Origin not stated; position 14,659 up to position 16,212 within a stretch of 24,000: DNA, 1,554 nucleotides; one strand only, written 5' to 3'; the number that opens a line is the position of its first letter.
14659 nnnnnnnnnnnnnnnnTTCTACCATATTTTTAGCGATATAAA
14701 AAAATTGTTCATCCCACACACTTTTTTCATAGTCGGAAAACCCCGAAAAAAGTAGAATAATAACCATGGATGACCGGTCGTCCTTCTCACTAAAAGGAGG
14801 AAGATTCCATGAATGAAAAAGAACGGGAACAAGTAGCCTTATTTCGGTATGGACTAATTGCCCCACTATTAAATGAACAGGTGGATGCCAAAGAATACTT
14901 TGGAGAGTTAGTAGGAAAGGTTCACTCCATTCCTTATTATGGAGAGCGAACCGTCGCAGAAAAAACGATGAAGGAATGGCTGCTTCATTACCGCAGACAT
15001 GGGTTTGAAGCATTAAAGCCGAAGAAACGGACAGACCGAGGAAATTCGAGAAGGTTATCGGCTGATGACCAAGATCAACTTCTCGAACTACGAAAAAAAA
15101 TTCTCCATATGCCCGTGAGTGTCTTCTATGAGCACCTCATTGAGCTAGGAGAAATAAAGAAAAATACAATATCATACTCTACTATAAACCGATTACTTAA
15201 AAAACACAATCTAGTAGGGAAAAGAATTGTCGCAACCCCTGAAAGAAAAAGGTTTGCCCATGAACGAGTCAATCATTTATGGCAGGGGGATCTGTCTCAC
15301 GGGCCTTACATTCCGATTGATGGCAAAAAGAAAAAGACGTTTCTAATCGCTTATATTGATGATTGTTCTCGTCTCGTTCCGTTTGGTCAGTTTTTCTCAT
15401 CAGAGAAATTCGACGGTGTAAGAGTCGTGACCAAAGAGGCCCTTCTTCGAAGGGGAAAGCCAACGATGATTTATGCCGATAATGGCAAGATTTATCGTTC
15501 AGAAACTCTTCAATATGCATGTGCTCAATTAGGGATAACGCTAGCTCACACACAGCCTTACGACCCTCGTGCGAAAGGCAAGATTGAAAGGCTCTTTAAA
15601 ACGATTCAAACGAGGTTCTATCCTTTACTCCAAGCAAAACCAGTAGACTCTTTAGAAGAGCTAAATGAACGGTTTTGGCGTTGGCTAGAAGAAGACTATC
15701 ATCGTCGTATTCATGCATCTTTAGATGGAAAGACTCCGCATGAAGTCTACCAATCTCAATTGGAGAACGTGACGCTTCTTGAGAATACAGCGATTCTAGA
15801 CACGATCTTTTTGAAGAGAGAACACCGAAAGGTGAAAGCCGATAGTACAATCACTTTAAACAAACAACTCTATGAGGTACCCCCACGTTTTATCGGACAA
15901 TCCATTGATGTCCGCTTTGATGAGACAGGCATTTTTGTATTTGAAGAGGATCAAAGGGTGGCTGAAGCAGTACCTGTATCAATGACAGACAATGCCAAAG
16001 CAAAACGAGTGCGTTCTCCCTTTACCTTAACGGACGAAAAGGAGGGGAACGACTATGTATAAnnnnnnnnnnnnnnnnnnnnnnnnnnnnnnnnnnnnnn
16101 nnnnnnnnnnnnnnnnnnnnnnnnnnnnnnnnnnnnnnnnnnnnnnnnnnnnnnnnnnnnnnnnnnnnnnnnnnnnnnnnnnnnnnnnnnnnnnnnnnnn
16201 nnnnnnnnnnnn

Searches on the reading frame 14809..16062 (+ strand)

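Call 23: search_protein_families(library=pfam, proteins=[window:14809-16062:+], max_evalue=0.001)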
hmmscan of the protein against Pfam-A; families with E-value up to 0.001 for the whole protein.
window:14809-16062:+ (417 aa): 5 families
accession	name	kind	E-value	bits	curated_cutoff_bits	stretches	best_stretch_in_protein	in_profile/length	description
PF00665.32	rve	-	7e-13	49.2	32.6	1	152-253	2-102/102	Integrase core domain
PF13565.12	HTH_32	-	3.5e-09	37.5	33.7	1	53-130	1-73/73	Homeodomain-like domain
PF13683.12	rve_3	-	9.8e-08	32.1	26.5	1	242-310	2-67/67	Integrase core domain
PF09299.17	Mu-transpos_C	-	4.7e-07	30.1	21.7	1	332-382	2-56/61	Mu transposase, C-terminal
PF22483.2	Mu-transpos_C_2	-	7.6e-07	29.2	27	1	336-386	10-60/73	Mu transposase, C-terminal domain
